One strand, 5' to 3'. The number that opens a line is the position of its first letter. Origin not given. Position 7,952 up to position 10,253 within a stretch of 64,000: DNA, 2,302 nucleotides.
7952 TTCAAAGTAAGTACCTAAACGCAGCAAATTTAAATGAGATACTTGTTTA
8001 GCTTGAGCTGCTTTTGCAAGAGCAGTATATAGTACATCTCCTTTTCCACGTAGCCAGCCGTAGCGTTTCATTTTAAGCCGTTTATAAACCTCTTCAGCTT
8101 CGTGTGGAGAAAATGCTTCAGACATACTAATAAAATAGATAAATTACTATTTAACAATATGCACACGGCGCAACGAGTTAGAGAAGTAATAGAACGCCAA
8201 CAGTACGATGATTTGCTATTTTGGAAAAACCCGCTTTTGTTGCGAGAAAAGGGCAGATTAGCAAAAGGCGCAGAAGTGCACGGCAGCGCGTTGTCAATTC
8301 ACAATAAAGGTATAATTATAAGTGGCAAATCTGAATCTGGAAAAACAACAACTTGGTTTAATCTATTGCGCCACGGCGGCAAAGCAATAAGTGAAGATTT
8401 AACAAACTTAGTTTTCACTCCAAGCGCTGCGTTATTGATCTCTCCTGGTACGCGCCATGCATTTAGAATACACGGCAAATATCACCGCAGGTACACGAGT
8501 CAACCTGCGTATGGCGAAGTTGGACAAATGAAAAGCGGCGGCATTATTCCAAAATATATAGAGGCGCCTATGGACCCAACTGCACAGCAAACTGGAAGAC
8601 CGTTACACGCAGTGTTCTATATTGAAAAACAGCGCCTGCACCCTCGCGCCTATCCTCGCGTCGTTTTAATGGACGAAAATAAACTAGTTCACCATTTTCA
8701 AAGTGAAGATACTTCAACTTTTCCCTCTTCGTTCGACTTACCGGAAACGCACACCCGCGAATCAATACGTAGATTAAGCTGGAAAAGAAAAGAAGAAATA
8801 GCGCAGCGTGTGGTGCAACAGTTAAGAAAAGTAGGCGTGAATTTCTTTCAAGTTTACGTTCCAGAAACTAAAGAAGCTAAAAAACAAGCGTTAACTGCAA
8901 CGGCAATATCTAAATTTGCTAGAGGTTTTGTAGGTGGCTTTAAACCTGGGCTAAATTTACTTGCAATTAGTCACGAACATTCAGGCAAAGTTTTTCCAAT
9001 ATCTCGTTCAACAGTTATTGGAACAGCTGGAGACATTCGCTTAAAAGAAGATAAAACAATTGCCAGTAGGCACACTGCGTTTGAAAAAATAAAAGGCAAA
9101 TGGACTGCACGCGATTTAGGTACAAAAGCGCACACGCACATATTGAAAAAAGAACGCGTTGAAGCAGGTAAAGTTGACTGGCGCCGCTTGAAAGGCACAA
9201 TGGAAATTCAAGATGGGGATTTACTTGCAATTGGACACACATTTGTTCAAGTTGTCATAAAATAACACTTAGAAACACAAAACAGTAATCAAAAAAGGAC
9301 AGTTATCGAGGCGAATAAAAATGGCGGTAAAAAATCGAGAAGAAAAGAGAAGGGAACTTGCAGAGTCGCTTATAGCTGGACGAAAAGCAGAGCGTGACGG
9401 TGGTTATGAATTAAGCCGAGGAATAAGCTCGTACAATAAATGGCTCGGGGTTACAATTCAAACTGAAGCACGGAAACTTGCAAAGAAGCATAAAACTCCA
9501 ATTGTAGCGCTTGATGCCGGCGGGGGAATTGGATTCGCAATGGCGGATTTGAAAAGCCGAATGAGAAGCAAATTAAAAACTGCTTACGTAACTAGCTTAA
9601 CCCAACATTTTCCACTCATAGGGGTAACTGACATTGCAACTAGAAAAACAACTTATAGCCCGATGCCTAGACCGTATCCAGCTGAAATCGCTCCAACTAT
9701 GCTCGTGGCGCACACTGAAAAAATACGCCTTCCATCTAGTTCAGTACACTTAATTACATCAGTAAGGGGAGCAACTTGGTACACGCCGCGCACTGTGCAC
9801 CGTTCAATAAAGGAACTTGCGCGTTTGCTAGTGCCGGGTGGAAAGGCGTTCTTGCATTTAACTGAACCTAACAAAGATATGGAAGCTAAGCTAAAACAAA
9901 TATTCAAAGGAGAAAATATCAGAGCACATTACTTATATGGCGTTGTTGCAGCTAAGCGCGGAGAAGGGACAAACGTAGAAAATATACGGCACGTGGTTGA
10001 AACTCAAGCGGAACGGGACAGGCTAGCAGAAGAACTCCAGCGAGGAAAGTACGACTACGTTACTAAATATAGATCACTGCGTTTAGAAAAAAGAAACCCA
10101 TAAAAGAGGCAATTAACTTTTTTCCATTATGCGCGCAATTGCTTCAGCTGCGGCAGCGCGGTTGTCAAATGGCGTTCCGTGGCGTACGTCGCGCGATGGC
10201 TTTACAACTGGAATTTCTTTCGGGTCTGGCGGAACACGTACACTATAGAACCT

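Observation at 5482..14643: Cluster pairing HprK-fold P-loop kinase-like proteins with FHA domains, a GT2, a methyltransferase and a recurring novel N-terminal module, next to giant surface proteins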

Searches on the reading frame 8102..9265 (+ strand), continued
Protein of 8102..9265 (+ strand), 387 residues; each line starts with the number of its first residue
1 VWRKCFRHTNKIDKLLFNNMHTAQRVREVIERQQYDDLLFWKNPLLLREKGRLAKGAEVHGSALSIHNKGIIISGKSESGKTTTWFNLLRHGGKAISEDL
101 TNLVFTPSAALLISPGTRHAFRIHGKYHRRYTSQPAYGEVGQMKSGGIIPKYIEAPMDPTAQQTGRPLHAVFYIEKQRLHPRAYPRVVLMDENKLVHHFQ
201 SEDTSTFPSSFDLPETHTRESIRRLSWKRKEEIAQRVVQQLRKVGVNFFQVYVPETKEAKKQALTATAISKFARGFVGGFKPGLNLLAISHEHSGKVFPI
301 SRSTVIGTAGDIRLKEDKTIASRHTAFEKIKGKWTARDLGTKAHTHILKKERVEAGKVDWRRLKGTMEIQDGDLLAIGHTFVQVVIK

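Call 64: search_protein_families(library=pfam, proteins=[P0002, P0003, L007:5962-7671:+, L006:9887-11101:+, L006:11167-12240:+, L007:7692-8699:+, L006:4391-5968:+, L009:11159-12346:+], max_evalue=0.05)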
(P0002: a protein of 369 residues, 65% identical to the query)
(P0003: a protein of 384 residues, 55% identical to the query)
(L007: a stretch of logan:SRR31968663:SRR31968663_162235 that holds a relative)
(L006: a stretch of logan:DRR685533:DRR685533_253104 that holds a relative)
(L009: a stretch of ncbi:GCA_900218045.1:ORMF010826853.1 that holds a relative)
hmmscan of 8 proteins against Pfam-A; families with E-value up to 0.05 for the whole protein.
P0002 (369 aa): 5 families
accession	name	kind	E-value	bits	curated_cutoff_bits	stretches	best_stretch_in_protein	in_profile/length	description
PF07475.17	Hpr_kinase_C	-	2.7e-07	30.7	33.3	1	33-86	2-55/171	HPr Serine kinase C-terminal domain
PF00498.31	FHA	-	0.0014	19.4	20.7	1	289-358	4-65/67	FHA domain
PF16697.10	Yop-YscD_cpl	-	0.0021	18.8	33.2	1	274-339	6-72/94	Inner membrane component of T3SS, cytoplasmic domain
PF13555.12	AAA_29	-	0.018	15.2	27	1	31-64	3-37/61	P-loop containing region of AAA domain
PF10454.14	DUF2458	-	0.039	14.1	33.1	0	3-34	25-56/172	Protein of unknown function (DUF2458)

P0003 (384 aa): 3 families
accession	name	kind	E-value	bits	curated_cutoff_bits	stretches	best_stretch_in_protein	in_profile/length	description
PF07475.17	Hpr_kinase_C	-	9.3e-05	22.5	33.3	1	52-109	4-61/171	HPr Serine kinase C-terminal domain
PF00498.31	FHA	-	0.00014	22.7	20.7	1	307-375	9-67/67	FHA domain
PF16697.10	Yop-YscD_cpl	-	0.0037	17.9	33.2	1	289-381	6-90/94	Inner membrane component of T3SS, cytoplasmic domain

L007:5962-7671:+ (569 aa): 1 family
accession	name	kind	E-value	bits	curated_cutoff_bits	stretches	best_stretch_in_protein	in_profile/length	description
PF16697.10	Yop-YscD_cpl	-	9.3e-13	48.7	33.2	2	276-375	3-92/94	Inner membrane component of T3SS, cytoplasmic domain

L006:9887-11101:+ (404 aa): 1 family
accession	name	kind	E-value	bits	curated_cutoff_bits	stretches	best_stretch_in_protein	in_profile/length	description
PF16342.10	DUF4972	-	0.0088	16.4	28.8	0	133-175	27-70/128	Domain of unknown function (DUF4972)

L006:11167-12240:+ (357 aa): 0 families

L007:7692-8699:+ (335 aa): 0 families

L006:4391-5968:+ (525 aa): 0 families

L009:11159-12346:+ (395 aa): 1 family
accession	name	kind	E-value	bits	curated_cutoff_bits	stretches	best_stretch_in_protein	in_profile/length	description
PF01636.29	APH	-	1.9e-17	64.3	23.2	1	195-324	91-221/239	Phosphotransferase enzyme family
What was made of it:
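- Closest known: FHA-dependent phosphorylation modules that control envelope machines. Same: A kinase is paired with FHA-fold proteins, some of them membrane-anchored and of the YscD type (L007, 569 aa, 48.7 bits; call 64).
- FHA-fold domains occur in p4 and in membrane-anchored N-module-FHA-FHA-TM proteins of the YscD type (48.7 bits, call 64). An APH-family enzyme is present in variant L009 (64 bits, call 64).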

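Call 69: search_protein_families(library=ncbifam, proteins=[P0008, P0009, P0010, P0011, P0012, P0002], max_evalue=0.1)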
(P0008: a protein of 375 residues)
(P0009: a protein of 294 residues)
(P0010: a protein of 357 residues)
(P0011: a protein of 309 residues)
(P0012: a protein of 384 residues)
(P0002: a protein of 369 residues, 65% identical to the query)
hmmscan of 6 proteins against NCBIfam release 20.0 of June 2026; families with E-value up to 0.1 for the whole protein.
P0008 (375 aa): 3 families
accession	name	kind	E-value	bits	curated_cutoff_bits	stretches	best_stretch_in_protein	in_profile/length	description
TIGR00679.1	hpr-ser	equivalog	5.6e-10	38.9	240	1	145-196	132-183/300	HPr(Ser) kinase/phosphatase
NF003883.0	PRK05428.2-1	equivalog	1e-06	28.3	252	1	146-200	17-71/189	HPr kinase/phosphorylase-related protein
TIGR04352.1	HprK_rel_A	equivalog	0.00068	18.8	200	1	145-200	97-150/280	HprK-related kinase A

P0009 (294 aa): 5 families
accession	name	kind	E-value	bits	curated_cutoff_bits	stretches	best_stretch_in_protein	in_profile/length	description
TIGR00679.1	hpr-ser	equivalog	1.1e-07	31.4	240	1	60-105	133-178/300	HPr(Ser) kinase/phosphatase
NF003883.0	PRK05428.2-1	equivalog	0.00045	19.7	252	1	61-105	18-62/189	HPr kinase/phosphorylase-related protein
TIGR04352.1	HprK_rel_A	equivalog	0.0022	17.1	200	1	61-103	99-141/280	HprK-related kinase A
NF010335.0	PRK13764.1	equivalog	0.086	11.3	340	0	66-90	259-283/613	ATPase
NF051443.1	NheC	equivalog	0.096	11.9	420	0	98-154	52-107/352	non-hemolytic enterotoxin subunit C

P0010 (357 aa): 6 families
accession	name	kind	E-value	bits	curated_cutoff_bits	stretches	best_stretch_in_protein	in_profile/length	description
TIGR00679.1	hpr-ser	equivalog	3.5e-06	26.5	240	1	152-200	132-179/300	HPr(Ser) kinase/phosphatase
NF003883.0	PRK05428.2-1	equivalog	0.022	14.1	252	1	155-207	19-68/189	HPr kinase/phosphorylase-related protein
NF003673.1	PRK05298.1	equivalog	0.022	13.1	743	1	166-200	32-66/653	excinuclease ABC subunit UvrB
NF033103.1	bla_class_A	equivalog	0.034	13.3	200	1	108-134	180-206/257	class A beta-lactamase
TIGR00631.1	uvrb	equivalog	0.038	12.2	750.1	1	166-201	32-67/658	excinuclease ABC subunit UvrB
NF005719.0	PRK07535.1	domain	0.041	13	259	1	291-338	124-171/268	methyltetrahydrofolate:corrinoid/iron-sulfur protein methyltransferase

P0011 (309 aa): 6 families
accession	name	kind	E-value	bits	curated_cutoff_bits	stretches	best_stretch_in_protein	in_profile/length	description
TIGR04355.1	HprK_rel_B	hypoth_equivalog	0.002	17.3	200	1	47-79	148-180/351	HprK-related kinase B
TIGR00679.1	hpr-ser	equivalog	0.01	15.1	240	1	46-78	134-166/300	HPr(Ser) kinase/phosphatase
TIGR01842.1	type_I_sec_PrtD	subfamily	0.025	13.1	510.15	1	47-76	335-365/544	type I secretion system permease/ATPase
TIGR02204.1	MsbA_rel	hypoth_equivalog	0.044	12.4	780.4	1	54-73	365-384/576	ABC transporter, permease/ATP-binding protein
TIGR02868.1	CydC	equivalog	0.056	12.1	329.05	1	53-75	359-381/530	thiol reductant ABC exporter subunit CydC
TIGR00017.1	cmk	equivalog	0.07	12.8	135.55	0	58-77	5-24/217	(d)CMP kinase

P0012 (384 aa): 4 families
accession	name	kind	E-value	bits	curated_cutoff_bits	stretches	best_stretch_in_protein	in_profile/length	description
TIGR00679.1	hpr-ser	equivalog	0.0011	18.3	240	1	189-223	145-178/300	HPr(Ser) kinase/phosphatase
TIGR02928.1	TIGR02928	subfamily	0.032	13.1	181.3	1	181-215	34-68/366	orc1/cdc6 family replication initiation protein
NF038214.1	IS21_help_AAA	equivalog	0.068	12.8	200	0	186-205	89-108/232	IS21-like element helper ATPase IstB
NF038308.1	RNA_repair_RtcR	equivalog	0.081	11.7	650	0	186-203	203-220/530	RNA repair transcriptional activator RtcR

P0002 (369 aa): 4 families
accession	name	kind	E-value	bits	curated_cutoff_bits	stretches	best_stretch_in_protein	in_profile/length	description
TIGR00679.1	hpr-ser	equivalog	1e-07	31.5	240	1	32-85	126-179/300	HPr(Ser) kinase/phosphatase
TIGR04355.1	HprK_rel_B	hypoth_equivalog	0.00024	20.4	200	1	39-81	146-188/351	HprK-related kinase B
NF049868.1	FhaB_Rv0019c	equivalog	0.0043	17.1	125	1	266-338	67-140/158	FHA domain-containing protein FhaB/FipA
NF003883.0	PRK05428.2-1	equivalog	0.0094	15.4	252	1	38-84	16-62/189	HPr kinase/phosphorylase-related protein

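Call 79: find_related_loci(query=A7, collection=metagenome_contigs, flank=10000)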
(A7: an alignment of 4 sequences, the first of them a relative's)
Query A7 (375 aa) in metagenome_contigs; peptide patterns used: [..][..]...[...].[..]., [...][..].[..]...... (x = any residue, [..] = any of these).
105 stretches matched a pattern; 3 encode a relative of the query (tblastn E <= 1e-3); 3 distinct loci.
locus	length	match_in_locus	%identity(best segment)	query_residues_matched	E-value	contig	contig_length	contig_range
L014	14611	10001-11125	100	1-375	0e+0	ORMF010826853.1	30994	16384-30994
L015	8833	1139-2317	39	6-374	3e-74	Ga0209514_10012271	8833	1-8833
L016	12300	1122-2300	39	6-374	3e-74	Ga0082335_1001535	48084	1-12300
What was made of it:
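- Tried and rejected: The metagenome scan returned two new loci (call 79).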

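Call 85: search_solved_structures(query=A1, max_evalue=0.1, show_alignments=1)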
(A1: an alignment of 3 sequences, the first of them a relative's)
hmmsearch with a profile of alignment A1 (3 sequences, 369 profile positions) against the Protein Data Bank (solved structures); distinct sequences matched with E-value up to 0.1: 3.
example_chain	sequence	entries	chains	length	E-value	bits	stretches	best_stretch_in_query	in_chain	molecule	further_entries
1jb1_A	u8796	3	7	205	4.9e-05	25.8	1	32-97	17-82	HPRK PROTEIN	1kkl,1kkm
2qmh_A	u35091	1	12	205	5e-05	25.7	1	32-97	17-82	HPr kinase/phosphorylase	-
1ko7_A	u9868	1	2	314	0.00039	22.8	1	33-85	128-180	Hpr kinase/phosphatase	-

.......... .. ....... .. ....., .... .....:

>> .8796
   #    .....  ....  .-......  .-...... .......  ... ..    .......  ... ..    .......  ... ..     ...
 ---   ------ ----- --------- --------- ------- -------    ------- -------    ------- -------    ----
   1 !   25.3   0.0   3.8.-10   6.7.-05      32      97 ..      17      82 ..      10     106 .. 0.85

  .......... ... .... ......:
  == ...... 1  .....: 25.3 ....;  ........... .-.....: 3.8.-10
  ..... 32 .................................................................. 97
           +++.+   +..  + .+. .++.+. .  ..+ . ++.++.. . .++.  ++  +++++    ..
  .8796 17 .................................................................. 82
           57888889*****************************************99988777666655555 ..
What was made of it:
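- Checked: The p4-only profile finds only HprK/P (call 85).
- The p4 family alone hits only HprK/P (call 85).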

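Call 90: search_protein_families(library=pfam, proteins=[L016:7223-9097:+, L016:4341-6503:-, L016:3475-4344:+, L016:1086-2321:+, L016:9273-11048:+, L009:12523-13905:-, L009:4015-5760:+, L009:8653-9090:+], max_evalue=0.01)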
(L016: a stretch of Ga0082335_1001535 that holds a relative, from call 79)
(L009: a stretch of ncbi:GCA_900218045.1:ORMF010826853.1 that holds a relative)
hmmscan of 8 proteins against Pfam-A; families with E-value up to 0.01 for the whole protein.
L016:7223-9097:+ (624 aa): 0 families

L016:4341-6503:- (720 aa): 1 family
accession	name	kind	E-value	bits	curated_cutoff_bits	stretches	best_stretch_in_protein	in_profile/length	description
PF00535.33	Glycos_transf_2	-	6.9e-05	23.3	23.3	1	237-289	2-49/168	Glycosyl transferase family 2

L016:3475-4344:+ (289 aa): 1 family
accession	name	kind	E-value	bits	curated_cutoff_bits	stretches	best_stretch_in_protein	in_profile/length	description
PF08241.18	Methyltransf_11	-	0.002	19.2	21.2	1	119-187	43-95/95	Methyltransferase domain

L016:1086-2321:+ (411 aa): 0 families

L016:9273-11048:+ (591 aa): 0 families

L009:12523-13905:- (460 aa): 3 families
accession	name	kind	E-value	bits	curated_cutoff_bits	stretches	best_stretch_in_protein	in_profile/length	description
PF02061.21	Lambda_CIII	-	5.6e-05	23.6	25.7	0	197-227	11-40/42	Lambda Phage CIII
PF13921.12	Myb_DNA-bind_6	-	0.0018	18.9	22.9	0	51-97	16-41/60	Myb-like DNA-binding domain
PF24886.1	DUF7740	-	0.0036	17.9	28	0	201-220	13-33/65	Domain of unknown function (DUF7740)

L009:4015-5760:+ (581 aa): 0 families

L009:8653-9090:+ (145 aa): 0 families

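Call 94: search_protein_families(library=padloc, proteins=[window:8159-9265:+], max_evalue=0.01)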
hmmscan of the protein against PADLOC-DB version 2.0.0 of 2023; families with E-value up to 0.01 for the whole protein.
window:8159-9265:+ (368 aa): 0 families

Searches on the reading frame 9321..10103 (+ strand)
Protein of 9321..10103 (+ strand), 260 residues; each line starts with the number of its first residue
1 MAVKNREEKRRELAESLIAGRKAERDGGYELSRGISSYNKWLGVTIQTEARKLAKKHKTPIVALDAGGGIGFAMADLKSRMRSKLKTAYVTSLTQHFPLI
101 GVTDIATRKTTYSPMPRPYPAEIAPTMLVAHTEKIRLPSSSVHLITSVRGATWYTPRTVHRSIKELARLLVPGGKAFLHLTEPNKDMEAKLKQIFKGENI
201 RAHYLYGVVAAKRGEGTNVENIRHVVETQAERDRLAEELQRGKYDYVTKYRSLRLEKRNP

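Call 4: search_protein_families(library=pfam, proteins=[window:9321-10103:+], max_evalue=1)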
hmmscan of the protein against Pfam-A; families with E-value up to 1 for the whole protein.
window:9321-10103:+ (260 aa): 2 families
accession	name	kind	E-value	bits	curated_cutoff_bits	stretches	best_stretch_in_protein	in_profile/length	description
PF08241.18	Methyltransf_11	-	9.1e-05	23.5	21.2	1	64-177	1-94/95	Methyltransferase domain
PF13649.12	Methyltransf_25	-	0.0014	19.7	27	1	126-174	49-97/97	Methyltransferase domain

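Call 5: search_protein_families(library=ncbifam, proteins=[window:9321-10103:+], max_evalue=1)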
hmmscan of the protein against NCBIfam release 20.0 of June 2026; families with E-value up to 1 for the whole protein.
window:9321-10103:+ (260 aa): 0 families

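Call 94: search_protein_families(library=padloc, proteins=[window:9321-10103:+], max_evalue=0.01)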
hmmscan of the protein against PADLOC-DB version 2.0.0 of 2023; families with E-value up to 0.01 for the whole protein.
window:9321-10103:+ (260 aa): 0 families
